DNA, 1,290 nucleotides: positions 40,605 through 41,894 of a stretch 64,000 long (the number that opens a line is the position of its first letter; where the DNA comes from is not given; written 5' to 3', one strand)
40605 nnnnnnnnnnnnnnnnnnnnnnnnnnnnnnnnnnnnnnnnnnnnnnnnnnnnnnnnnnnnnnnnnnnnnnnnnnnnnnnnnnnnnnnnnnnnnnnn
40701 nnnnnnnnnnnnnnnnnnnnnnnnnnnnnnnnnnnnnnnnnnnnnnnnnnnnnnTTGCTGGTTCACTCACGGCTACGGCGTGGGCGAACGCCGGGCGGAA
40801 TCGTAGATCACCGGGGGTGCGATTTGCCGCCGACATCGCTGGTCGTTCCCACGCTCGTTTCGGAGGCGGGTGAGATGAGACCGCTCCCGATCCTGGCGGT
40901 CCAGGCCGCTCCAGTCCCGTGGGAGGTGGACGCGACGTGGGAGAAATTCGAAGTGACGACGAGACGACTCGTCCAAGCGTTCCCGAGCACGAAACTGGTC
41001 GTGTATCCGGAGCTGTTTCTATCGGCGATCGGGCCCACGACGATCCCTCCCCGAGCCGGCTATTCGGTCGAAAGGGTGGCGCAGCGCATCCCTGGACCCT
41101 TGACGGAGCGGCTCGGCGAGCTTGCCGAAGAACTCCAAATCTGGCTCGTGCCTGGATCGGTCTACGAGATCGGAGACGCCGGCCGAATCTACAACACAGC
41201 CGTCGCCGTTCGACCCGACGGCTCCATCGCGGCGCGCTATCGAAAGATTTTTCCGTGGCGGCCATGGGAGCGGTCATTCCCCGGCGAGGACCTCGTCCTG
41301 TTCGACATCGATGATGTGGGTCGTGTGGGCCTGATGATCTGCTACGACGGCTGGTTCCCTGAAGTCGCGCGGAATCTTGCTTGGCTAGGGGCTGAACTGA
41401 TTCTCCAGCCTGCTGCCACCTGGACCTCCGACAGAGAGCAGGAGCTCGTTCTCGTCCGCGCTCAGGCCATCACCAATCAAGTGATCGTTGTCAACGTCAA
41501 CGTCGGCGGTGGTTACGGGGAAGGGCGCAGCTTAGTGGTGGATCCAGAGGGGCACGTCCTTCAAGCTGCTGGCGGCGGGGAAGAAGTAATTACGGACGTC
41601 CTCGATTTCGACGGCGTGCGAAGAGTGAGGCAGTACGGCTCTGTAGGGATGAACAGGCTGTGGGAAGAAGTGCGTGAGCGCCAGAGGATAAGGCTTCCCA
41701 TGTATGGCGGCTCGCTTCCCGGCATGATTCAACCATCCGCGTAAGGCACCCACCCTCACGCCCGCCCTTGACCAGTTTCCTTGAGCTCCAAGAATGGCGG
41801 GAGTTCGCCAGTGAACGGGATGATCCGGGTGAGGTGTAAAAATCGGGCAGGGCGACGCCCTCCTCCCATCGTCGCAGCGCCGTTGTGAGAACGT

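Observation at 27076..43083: About 16 kb island inserted in tRNA-Ala(CGC), bounded by a 40-nt repeat of the tRNA 3' half, with a destroyed integrase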

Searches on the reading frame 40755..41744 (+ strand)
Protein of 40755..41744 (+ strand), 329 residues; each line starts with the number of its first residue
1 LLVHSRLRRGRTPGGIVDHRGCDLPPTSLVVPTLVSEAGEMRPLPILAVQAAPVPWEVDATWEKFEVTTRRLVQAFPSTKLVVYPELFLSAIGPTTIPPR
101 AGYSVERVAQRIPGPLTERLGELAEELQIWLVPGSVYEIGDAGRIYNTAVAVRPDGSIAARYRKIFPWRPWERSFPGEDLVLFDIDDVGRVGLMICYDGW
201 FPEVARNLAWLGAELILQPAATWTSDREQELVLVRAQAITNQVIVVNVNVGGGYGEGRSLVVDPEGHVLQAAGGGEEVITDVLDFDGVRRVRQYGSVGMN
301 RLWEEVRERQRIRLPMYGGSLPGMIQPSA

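Call 8: search_protein_families(library=pfam, proteins=[window:40755-41744:+], max_evalue=0.01)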
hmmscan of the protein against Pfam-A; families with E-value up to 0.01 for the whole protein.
window:40755-41744:+ (329 aa): 1 family
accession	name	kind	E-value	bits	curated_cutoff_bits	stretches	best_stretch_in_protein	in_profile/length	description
PF00795.27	CN_hydrolase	-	3.8e-35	121.9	23.2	1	48-293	4-256/256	Carbon-nitrogen hydrolase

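Call 58: search_protein_families(library=ncbifam, proteins=[window:40755-41744:+], max_evalue=0.001)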
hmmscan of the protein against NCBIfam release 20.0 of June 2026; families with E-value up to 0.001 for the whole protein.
window:40755-41744:+ (329 aa): 10 families
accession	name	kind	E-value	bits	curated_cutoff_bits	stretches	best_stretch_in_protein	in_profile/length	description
NF040852.1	nitrile_Arch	equivalog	1.3e-24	86.8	500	1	49-288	6-240/262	nitrilase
NF009803.0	PRK13287.1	equivalog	2.2e-24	85.8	406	1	63-293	37-267/333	formamidase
NF009802.0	PRK13286.1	equivalog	4.4e-24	85.1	427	1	72-294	45-269/345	aliphatic amidase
NF033621.1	de_GSH_amidase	exception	9.2e-24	84.2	355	1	78-303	31-255/260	deaminated glutathione amidase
TIGR03381.1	agmatine_aguB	equivalog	1.3e-16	60.8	410.25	1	78-294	32-264/279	N-carbamoylputrescine amidase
NF043013.1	DeGluthAmidYersProt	equivalog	1.9e-16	60.1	500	1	107-293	56-260/278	deaminated glutathione amidase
TIGR00546.1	lnt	equivalog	1.3e-12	47.7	132.9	2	174-267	301-394/395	apolipoprotein N-acyltransferase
NF010588.0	PRK13981.1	equivalog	4.2e-11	41.9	479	1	78-280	37-240/546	NAD+ synthase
TIGR04048.1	nitrile_sll0784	equivalog_domain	9.2e-09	34.7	502.6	1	47-202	6-165/301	Nit6803 family nitrilase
NF007757.0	PRK10438.1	equivalog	6.4e-06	25.6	249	1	132-275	77-223/256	amidohydrolase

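Call 65: search_solved_structures(query=window:40875-41744:+, max_evalue=0.00001)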
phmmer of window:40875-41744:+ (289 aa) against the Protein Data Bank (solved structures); distinct sequences matched with E-value up to 0.00001: 40.
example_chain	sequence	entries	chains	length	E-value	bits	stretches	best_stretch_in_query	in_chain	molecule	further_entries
2w1v_A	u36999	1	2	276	1e-24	90.2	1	39-254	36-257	NITRILASE HOMOLOG 2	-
1j31_A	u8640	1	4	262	4.7e-23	84.8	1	9-268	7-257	Hypothetical protein PH0642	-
5g3o_A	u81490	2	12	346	2.1e-22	82.7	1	18-214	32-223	FORMAMIDASE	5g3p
7ovg_A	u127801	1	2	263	8.3e-22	80.7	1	9-268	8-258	CN hydrolase domain-containing protein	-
6ypa_A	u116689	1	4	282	1e-21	80.4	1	9-268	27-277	CN hydrolase domain-containing protein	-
1f89_A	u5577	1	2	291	1.9e-21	79.5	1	27-254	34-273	32.5 KDA PROTEIN YLR351C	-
3ivz_A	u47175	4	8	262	2.4e-20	75.9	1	9-265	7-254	Nitrilase | Beta ureidopropionase (Beta-alanine synthase)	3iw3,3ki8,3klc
2uxy_A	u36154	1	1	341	1.9e-19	72.9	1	32-236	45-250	ALIPHATIC AMIDASE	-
2dyu_A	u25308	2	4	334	2.6e-19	72.5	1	18-212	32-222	Formamidase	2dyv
2plq_A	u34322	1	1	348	1.4e-18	70.1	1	32-238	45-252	Aliphatic amidase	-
4lf0_A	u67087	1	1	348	3.6e-18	68.8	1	32-238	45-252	Aliphatic amidase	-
2e2k_A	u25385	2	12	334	4.4e-18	68.5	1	18-212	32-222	Formamidase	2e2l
4gyl_A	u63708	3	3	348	1.8e-17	66.5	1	32-238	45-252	Aliphatic amidase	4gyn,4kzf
6mg6_A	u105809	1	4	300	4.4e-15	58.6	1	82-186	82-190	Carbon-nitrogen hydrolase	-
3p8k_A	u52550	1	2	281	8.5e-14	54.4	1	62-253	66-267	Hydrolase, carbon-nitrogen family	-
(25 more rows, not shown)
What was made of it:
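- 40875..41744 (+): Carbon-nitrogen hydrolase (amidase/nitrilase superfamily). The ORF opens at 40755. CN_hydrolase E=3.8e-35, call 8; calls 58 and 65.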

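Call 95: search_protein_families(library=padloc, proteins=[window:40875-41744:+], max_evalue=0.001)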
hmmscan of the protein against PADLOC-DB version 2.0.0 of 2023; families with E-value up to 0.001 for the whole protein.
window:40875-41744:+ (289 aa): 0 families
